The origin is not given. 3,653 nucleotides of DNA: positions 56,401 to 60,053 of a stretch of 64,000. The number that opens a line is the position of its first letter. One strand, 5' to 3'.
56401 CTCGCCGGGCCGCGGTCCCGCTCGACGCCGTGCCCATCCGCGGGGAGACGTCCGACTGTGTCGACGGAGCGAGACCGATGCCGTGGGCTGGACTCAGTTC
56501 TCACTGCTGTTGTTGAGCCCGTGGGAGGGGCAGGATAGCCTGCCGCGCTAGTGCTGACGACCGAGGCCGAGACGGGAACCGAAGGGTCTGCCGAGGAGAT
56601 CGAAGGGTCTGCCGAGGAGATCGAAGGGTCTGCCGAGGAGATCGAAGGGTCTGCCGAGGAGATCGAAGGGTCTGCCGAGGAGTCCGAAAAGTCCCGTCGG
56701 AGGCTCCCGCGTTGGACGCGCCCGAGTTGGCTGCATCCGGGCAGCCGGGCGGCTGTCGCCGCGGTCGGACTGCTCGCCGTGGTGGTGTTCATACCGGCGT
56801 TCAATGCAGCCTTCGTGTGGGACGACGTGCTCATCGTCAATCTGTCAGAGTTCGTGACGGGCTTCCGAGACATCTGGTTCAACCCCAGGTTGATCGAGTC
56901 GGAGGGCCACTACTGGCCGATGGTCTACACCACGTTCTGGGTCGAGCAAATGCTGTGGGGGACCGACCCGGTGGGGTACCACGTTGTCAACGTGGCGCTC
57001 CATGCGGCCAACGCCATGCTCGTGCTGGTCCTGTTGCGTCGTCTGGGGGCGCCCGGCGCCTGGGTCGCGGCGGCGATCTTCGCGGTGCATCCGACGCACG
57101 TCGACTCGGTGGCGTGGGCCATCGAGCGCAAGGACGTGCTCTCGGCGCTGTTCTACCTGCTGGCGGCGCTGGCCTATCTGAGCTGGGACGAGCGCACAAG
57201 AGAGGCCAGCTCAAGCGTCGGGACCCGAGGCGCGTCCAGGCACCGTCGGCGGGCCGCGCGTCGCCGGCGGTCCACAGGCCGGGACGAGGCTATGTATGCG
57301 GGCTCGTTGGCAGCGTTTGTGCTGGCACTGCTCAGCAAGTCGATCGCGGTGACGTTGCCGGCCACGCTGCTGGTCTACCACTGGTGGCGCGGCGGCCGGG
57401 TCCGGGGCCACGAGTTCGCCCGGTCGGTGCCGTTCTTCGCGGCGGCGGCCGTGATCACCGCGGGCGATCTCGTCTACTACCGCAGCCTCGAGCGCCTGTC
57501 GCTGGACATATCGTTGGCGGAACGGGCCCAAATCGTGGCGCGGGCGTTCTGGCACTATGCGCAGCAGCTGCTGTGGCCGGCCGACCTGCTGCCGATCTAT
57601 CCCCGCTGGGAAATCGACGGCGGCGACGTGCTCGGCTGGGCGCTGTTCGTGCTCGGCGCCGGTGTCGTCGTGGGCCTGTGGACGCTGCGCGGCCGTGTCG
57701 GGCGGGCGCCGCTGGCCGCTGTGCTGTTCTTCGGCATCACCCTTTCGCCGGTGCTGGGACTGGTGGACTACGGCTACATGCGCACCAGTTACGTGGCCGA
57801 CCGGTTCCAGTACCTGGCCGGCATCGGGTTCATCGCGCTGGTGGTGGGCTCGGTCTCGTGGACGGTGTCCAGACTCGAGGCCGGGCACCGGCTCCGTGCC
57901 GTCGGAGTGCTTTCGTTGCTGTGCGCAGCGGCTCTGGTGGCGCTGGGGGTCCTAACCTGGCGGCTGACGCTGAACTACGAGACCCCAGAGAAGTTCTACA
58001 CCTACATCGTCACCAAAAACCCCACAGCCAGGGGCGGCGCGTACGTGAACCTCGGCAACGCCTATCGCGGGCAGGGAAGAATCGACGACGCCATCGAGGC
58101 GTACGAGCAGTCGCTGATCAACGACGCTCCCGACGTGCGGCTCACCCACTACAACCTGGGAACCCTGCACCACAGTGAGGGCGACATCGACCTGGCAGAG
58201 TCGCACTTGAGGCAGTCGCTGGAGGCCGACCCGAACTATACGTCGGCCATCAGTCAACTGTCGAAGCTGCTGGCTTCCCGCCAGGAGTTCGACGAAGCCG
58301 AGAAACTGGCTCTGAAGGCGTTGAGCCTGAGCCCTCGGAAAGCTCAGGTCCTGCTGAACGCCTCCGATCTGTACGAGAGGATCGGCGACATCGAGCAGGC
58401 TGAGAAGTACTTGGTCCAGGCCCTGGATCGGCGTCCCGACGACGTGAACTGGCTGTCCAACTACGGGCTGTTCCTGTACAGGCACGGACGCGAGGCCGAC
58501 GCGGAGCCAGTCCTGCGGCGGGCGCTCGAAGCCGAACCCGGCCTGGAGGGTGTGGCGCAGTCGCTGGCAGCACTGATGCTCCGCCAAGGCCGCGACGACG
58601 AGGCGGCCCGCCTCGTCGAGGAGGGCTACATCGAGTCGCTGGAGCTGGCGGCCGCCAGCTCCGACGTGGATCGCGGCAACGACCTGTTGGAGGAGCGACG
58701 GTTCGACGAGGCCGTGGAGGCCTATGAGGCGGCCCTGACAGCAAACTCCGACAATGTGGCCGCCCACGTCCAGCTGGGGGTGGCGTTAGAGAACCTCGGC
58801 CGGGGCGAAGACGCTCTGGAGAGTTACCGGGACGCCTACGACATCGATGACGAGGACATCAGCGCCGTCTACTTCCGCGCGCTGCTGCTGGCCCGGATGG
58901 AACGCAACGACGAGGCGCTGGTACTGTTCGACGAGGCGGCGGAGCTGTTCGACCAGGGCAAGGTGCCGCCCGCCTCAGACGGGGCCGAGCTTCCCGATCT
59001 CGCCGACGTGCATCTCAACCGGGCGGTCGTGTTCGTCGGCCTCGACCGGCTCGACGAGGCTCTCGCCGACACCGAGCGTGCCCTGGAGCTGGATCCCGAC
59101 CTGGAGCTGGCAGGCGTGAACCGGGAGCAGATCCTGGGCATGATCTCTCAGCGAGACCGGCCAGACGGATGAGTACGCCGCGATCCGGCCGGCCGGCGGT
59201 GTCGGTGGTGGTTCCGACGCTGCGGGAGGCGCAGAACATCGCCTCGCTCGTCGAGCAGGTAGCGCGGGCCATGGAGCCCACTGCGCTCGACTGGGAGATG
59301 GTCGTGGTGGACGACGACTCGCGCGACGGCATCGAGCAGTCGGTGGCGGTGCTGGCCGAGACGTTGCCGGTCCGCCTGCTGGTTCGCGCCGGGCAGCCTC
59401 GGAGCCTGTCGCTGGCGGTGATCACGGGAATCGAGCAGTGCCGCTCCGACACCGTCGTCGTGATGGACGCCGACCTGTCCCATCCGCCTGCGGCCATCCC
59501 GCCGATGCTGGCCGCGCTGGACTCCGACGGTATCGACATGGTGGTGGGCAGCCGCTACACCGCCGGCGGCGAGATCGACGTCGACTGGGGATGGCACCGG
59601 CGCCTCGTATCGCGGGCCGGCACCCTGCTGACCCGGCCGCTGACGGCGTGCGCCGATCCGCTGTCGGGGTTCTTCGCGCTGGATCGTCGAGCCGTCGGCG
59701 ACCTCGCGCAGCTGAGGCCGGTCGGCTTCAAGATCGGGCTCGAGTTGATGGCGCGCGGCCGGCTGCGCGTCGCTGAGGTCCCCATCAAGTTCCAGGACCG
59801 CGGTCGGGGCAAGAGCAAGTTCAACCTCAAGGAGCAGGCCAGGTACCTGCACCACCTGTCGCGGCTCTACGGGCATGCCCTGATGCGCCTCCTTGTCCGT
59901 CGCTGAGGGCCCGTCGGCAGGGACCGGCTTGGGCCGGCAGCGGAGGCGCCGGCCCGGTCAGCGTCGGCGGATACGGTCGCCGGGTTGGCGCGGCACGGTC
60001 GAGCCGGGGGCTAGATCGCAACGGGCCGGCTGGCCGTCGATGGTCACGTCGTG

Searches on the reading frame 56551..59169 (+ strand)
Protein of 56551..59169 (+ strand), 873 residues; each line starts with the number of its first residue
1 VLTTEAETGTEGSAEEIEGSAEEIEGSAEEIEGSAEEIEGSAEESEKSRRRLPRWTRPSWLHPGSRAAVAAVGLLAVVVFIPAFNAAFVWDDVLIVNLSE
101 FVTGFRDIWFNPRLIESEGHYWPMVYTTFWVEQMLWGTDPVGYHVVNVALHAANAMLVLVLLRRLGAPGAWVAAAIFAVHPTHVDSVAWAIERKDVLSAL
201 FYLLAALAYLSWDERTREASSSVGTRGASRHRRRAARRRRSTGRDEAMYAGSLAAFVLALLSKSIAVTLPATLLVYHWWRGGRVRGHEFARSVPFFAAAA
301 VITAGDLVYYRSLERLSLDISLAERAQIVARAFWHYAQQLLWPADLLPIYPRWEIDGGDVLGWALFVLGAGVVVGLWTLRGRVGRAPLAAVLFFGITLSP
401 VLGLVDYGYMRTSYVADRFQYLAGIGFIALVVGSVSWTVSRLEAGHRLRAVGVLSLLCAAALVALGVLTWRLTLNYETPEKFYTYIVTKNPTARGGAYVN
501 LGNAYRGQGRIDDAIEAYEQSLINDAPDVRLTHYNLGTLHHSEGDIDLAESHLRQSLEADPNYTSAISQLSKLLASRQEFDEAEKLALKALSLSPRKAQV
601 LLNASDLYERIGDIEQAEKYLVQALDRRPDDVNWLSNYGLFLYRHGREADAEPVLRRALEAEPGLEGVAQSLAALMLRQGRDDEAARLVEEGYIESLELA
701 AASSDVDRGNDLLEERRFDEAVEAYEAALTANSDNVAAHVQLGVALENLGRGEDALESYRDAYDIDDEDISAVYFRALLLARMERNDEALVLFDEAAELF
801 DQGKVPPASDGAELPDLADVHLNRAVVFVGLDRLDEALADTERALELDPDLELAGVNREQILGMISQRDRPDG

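Call 31: search_protein_families(library=pfam, proteins=[window:56551-59169:+], max_evalue=0.00001)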
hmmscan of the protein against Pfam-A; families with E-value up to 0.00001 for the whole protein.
window:56551-59169:+ (873 aa): 16 families
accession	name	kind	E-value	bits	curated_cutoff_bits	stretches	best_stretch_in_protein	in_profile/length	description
PF07719.23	TPR_2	-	5.2e-40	132.7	27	0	497-522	3-28/34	Tetratricopeptide repeat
PF00515.34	TPR_1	-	1.4e-38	129.6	27.8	1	497-522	3-28/34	Tetratricopeptide repeat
PF13181.12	TPR_8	-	7.3e-34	113.5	25.7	0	598-631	1-34/34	Tetratricopeptide repeat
PF13432.12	TPR_16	-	1.3e-30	105.8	32.7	3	707-769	2-64/65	Tetratricopeptide repeat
PF13424.12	TPR_12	-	1.6e-28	99.2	30.1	2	497-560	5-75/77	Tetratricopeptide repeat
PF14559.12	TPR_19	-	3e-26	92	25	1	712-759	1-48/68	Tetratricopeptide repeat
PF13428.12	TPR_14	-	1.1e-23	81.8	23.5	0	600-639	3-42/44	Tetratricopeptide repeat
PF13414.12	TPR_11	-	9e-18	64.1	26.8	1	709-750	1-42/42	TPR repeat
PF13431.12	TPR_17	-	9.1e-18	63.4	24.4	0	586-618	1-33/34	Tetratricopeptide repeat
PF13176.12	TPR_7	-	4e-15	55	27.9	0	497-528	1-34/36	Tetratricopeptide repeat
PF13374.12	TPR_10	-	2.3e-14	53.3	27.5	0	497-522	4-29/42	Tetratricopeptide repeat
PF23914.1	TPR_CcmH_CycH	-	1.6e-11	44.8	42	0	500-586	55-143/158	Cytochrome c-type biogenesis protein H TPR domain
PF13174.12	TPR_6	-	5.2e-09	36.6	26.3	0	497-520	2-25/33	Tetratricopeptide repeat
PF24575.1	TPR_Slam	-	2.1e-08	35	35.2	0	517-585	37-102/104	Surface lipoprotein assembly modifier, N-terminal TPR repeats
PF25064.1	ARM_TT21_5th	-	6.2e-08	33.4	27.8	0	605-661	8-64/117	TT21 fifth ARM repeats domain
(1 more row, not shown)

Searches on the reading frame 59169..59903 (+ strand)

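Call 77: search_protein_families(library=pfam, proteins=[window:59169-59903:+], max_evalue=0.0001)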
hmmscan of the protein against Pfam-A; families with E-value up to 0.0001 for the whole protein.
window:59169-59903:+ (245 aa): 2 families
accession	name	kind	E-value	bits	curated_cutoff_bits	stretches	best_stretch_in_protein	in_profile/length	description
PF00535.33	Glycos_transf_2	-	1.9e-26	93.4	23.3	1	12-144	1-130/168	Glycosyl transferase family 2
PF13641.12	Glyco_tranf_2_3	-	3.5e-09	37.5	27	1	9-130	1-124/230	Glycosyltransferase like family 2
